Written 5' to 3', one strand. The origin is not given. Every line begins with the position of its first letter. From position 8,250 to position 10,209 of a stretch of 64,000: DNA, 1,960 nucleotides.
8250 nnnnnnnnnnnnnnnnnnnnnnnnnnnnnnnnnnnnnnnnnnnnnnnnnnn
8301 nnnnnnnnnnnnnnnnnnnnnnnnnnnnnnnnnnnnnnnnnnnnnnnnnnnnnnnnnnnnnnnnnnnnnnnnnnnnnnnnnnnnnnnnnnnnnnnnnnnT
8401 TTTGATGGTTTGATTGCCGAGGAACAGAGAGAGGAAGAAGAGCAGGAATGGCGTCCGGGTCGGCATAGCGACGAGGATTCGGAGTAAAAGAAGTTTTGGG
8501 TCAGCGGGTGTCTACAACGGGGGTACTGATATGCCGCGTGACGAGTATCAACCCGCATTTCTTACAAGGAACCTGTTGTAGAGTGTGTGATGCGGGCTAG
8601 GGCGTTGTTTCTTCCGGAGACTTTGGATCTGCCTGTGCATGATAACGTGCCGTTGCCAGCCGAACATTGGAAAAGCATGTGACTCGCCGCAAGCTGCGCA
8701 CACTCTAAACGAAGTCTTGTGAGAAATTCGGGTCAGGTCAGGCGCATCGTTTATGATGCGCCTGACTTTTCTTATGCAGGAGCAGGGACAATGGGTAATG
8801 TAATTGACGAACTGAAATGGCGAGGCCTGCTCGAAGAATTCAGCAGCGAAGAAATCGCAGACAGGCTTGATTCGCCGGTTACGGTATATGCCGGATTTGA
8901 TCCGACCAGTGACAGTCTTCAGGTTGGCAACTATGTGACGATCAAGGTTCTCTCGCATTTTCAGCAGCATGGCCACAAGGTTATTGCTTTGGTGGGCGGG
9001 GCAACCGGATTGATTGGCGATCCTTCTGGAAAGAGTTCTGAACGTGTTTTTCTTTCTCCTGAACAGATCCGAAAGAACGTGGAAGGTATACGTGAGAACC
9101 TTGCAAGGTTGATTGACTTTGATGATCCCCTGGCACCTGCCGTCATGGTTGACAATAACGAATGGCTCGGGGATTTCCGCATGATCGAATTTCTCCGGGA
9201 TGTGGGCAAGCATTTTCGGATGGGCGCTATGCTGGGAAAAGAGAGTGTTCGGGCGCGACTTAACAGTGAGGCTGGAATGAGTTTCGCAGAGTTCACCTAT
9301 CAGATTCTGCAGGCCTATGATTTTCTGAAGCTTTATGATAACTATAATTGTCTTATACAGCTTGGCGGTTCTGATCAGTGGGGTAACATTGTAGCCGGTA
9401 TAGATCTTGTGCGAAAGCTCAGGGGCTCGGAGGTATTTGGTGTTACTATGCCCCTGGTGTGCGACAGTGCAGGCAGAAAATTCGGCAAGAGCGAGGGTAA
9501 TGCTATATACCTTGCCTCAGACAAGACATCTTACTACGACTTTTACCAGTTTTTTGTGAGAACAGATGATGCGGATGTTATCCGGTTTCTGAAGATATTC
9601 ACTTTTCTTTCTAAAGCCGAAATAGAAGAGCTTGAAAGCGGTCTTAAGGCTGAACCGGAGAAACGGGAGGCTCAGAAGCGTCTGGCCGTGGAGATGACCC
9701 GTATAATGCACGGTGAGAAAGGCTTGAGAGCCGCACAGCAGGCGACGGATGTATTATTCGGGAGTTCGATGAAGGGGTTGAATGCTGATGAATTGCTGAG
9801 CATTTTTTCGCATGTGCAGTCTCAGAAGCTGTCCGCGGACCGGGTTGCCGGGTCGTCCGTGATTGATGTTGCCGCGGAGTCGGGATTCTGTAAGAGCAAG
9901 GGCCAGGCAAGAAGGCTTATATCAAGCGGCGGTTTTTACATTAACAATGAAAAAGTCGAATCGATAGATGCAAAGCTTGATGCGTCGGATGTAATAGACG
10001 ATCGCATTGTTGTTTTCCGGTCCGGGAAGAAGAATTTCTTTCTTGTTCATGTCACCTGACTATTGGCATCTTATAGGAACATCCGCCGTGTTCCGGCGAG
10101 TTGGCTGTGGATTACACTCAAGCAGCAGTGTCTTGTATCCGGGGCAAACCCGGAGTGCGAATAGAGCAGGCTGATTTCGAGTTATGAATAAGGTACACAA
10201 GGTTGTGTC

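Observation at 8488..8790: tyrS leader of approximately 230-300 nt ending in a 12-bp terminator hairpin plus U-tract directly before the RBS: candidate T-box or other attenuator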

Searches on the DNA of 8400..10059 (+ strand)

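Call 4: search_rna_families(source=window, start=8400, end=8900, threshold=evalue, max_evalue=10, show_alignments=3)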
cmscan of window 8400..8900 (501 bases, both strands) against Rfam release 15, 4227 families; matches with E-value up to 10: 1.
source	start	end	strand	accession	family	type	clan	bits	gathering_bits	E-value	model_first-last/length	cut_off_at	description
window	8404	8452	+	RF01121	sR38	Gene; snRNA; snoRNA; CD-box;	-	13.1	50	1.4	7-59/59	no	Small nucleolar RNA sR38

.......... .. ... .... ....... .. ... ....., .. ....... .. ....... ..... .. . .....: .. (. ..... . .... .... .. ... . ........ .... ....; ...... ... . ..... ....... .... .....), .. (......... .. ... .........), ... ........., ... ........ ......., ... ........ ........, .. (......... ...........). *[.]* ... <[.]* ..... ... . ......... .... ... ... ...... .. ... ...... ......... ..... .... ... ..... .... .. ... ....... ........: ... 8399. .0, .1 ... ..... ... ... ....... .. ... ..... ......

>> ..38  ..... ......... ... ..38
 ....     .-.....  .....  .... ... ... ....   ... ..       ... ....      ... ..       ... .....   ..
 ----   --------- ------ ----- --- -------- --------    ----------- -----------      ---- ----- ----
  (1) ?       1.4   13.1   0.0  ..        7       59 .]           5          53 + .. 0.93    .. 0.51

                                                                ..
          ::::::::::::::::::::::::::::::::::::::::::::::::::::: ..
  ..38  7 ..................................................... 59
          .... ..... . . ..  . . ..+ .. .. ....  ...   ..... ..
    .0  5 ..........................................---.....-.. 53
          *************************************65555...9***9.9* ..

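Call 32: search_rna_families(sources=[L001, L002, L003, L004, L006, L007, L008, L009, L011, L012, L013, L017, L029, L036, L045, L071], threshold=gathering)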
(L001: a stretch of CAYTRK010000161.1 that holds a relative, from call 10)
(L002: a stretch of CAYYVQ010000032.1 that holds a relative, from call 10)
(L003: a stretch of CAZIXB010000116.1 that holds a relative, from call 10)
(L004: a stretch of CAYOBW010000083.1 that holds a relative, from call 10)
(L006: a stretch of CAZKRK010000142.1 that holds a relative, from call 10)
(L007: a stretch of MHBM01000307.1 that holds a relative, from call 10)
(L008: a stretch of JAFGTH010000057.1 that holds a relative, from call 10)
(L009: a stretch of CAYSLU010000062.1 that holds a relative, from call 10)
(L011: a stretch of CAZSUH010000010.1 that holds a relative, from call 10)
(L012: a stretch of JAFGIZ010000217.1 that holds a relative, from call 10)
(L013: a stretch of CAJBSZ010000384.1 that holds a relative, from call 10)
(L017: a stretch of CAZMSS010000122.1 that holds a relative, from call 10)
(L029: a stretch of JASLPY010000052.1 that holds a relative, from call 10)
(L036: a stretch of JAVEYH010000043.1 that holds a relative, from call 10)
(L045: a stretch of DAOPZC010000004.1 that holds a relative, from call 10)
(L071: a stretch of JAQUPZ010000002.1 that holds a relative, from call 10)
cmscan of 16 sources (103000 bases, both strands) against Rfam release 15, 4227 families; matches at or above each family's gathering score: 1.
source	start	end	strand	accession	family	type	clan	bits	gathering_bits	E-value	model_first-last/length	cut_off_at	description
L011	822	895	-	RF00005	tRNA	Gene; tRNA;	CL00001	67.2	29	3e-12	1-71/71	no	tRNA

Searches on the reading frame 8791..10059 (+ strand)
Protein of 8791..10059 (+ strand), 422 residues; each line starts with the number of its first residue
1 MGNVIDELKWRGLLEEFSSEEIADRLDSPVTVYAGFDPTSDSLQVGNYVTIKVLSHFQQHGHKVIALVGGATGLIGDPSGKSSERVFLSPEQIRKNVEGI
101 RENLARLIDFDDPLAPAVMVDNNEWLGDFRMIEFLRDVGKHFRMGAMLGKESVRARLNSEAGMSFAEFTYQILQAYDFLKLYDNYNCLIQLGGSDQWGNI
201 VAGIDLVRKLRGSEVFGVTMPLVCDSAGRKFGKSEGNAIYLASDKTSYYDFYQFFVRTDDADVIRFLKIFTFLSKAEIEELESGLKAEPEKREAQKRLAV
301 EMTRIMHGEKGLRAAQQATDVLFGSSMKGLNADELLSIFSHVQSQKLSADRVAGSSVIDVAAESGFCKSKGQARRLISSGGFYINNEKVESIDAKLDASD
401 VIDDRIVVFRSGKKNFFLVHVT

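Call 7: search_protein_families(library=pfam, proteins=[window:8791-10059:+])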
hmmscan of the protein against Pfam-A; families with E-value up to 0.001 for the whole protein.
window:8791-10059:+ (422 aa): 3 families
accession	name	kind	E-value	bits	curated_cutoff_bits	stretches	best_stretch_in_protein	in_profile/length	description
PF00579.31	tRNA-synt_1b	-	9.3e-81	271.8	21.1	1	28-323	4-291/292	tRNA synthetases class I (W and Y)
PF22421.1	SYY_C-terminal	-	7.6e-16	58.2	27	1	337-419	4-83/83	Tyrosine--tRNA ligase SYY-like C-terminal domain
PF01479.30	S4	-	6.2e-09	35.9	22.8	1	360-402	6-48/48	S4 domain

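Call 10: find_related_loci(query=window:8791-10059:+, collection=genome_contigs, flank=3000)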
Query window:8791-10059:+ (422 aa) in genome_contigs; peptide patterns used: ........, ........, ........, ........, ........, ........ (x = any residue, [..] = any of these).
353 stretches matched a pattern; 303 encode a relative of the query (tblastn E <= 1e-3); the best 80 are kept; 80 distinct loci.
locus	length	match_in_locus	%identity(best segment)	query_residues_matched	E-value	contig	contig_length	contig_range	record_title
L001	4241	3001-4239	89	1-413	0e+0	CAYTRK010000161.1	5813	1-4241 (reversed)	MAG TPA_asm: uncultured Victivallaceae bacterium isolate SRP332253_co1_11 genome assembly, contig: NODE_21998_length_581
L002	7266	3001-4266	86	1-422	0e+0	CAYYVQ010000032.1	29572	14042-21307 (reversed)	MAG TPA_asm: uncultured Victivallales bacterium isolate SRP252850_co1_79 genome assembly, contig: NODE_2671_length_29572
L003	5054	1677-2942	86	1-422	0e+0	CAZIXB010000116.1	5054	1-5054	MAG TPA_asm: uncultured Victivallales bacterium isolate SRP332253_co1_180 genome assembly, contig: NODE_26073_length_505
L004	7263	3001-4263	66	1-421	0e+0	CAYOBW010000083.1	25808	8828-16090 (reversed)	MAG TPA_asm: uncultured Victivallales bacterium isolate SRP272421_co2_758 genome assembly, contig: NODE_4802_length_2580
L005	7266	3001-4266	65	1-422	0e+0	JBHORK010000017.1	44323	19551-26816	Verrucomicrobiota bacterium isolate SAG AM-311-M03 NODE_17_length_44323_cov_27.292423, whole genome shotgun sequence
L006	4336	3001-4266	65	1-422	0e+0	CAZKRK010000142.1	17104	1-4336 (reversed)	MAG TPA_asm: uncultured Victivallales bacterium isolate binchicken_co97_363 genome assembly, contig: NODE_13568_length_1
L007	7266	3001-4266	65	1-422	0e+0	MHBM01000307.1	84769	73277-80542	MAG: Lentisphaerae bacterium RIFOXYA12_FULL_48_11 rifixya3_full_scaffold_92, whole genome shotgun sequence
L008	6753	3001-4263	63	1-421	0e+0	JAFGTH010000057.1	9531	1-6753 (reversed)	MAG: Lentisphaerae bacterium isolate Zod_Metabat.961 k87_3686877, whole genome shotgun sequence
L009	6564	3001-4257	64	3-421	0e+0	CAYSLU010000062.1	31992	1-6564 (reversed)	MAG TPA_asm: uncultured Verrucomicrobiota bacterium isolate SRP272421_co4_691 genome assembly, contig: NODE_2712_length_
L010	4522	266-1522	60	1-419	0e+0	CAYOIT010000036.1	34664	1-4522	MAG TPA_asm: uncultured Verrucomicrobiota bacterium isolate SRP272421_co4_179 genome assembly, contig: NODE_2315_length_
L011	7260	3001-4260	61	3-422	0e+0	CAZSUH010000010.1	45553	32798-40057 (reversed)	MAG TPA_asm: uncultured Verrucomicrobiota bacterium isolate SRP192927_co6_704 genome assembly, contig: NODE_1177_length_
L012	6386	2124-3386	64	1-421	0e+0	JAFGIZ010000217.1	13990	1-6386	MAG: Lentisphaerae bacterium isolate Zod_Metabat.245 k87_10291324, whole genome shotgun sequence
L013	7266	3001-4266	60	1-422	0e+0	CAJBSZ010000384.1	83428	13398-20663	uncultured bacterium isolate Loc090907-8m_bin-482 genome assembly, contig: bin-482:384/559, whole genome shotgun sequenc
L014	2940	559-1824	61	1-422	0e+0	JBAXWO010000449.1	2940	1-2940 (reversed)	MAG: bacterium isolate ELA715 MAG715_449, whole genome shotgun sequence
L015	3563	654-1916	60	1-421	0e+0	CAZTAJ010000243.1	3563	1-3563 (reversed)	MAG TPA_asm: uncultured Verrucomicrobiota bacterium isolate SRP272421_co4_360 genome assembly, contig: NODE_101945_lengt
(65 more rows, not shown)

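Call 49: find_encoding_contigs(protein=window:8791-10059:+, flank=3000, max_places=6)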
Protein window:8791-10059:+ (422 aa): no gene with exactly this product is on record in the collection.

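Call 50: find_homologous_proteins(query=window:8791-10059:+, max_evalue=1e-150)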
Query window:8791-10059:+ (422 aa): 645 proteins with E <= 1e-150 among 8000 candidates; the best 120 are listed.
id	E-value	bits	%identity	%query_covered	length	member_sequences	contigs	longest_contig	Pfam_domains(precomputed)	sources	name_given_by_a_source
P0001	2.5e-276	934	100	100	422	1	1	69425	PF22421.2,PF00579.32,PF01479.31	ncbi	-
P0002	1.7e-242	823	86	100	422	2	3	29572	PF22421.2,PF00579.32,PF01479.31,PF16714.11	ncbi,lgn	ncbi:MAG: tyrosine--tRNA ligase [Verrucomicrobiota bacterium]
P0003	1.0e-215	735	76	100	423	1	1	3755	PF22421.2,PF00579.32,PF01479.31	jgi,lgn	jgi:tyrosyl-tRNA synthetase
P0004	1.8e-186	638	66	100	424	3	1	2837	PF22421.2,PF00579.32,PF01479.31,PF16714.11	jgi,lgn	-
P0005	9.3e-186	636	66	100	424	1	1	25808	PF22421.2,PF00579.32,PF01479.31,PF16714.11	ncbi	-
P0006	2.4e-184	631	65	100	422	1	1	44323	PF22421.2,PF00579.32,PF01479.31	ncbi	ncbi:tyrosine--tRNA ligase [Verrucomicrobiota bacterium]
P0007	5.9e-184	630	67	100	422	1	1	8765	PF22421.2,PF00579.32,PF01479.31,PF16714.11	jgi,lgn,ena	-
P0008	4.4e-182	624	66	100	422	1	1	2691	PF22421.2,PF00579.32,PF01479.31,PF16714.11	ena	-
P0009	9.5e-182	623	66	100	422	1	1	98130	PF22421.2,PF00579.32,PF01479.31,PF16714.11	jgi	-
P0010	1.2e-181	622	66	99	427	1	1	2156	PF22421.2,PF00579.32,PF01479.31,PF16714.11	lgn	-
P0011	2.3e-181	621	65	100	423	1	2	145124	PF22421.2,PF00579.32,PF01479.31,PF16714.11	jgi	jgi:tyrosyl-tRNA synthetase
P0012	2.7e-181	621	65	100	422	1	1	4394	PF22421.2,PF00579.32,PF16714.11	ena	-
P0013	3.4e-181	621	65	100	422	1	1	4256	PF22421.2,PF00579.32,PF01479.31,PF16714.11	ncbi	-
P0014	6.7e-181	620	64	100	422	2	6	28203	PF22421.2,PF00579.32,PF01479.31,PF16714.11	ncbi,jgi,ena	-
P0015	2.3e-180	618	65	100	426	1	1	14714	PF22421.2,PF00579.32,PF01479.31,PF16714.11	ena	-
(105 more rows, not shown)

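Call 51: find_encoding_contigs(protein=P0003, flank=3000, max_places=4)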
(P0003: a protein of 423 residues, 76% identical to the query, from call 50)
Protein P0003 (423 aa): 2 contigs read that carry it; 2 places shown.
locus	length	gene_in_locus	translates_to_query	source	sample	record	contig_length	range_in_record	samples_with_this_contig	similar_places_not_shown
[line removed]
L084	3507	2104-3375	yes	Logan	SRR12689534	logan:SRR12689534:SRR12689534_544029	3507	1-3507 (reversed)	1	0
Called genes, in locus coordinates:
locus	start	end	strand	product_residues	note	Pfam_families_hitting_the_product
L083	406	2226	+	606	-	PF17092:PCB_OB (faint), PF21710:Spt6_S1 (faint), PF00575:S1, PF00575:S1, PF00575:S1, PF23459:S1_RRP5 (weak), PF00575:S1, PF23459:S1_RRP5 (weak), +2 more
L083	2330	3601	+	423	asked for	PF00579:tRNA-synt_1b, PF22421:SYY_C-terminal, PF01479:S4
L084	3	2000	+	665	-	?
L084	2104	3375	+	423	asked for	PF00579:tRNA-synt_1b, PF22421:SYY_C-terminal, PF01479:S4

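Call 52: find_encoding_contigs(protein=P0001, flank=1000, max_places=3)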
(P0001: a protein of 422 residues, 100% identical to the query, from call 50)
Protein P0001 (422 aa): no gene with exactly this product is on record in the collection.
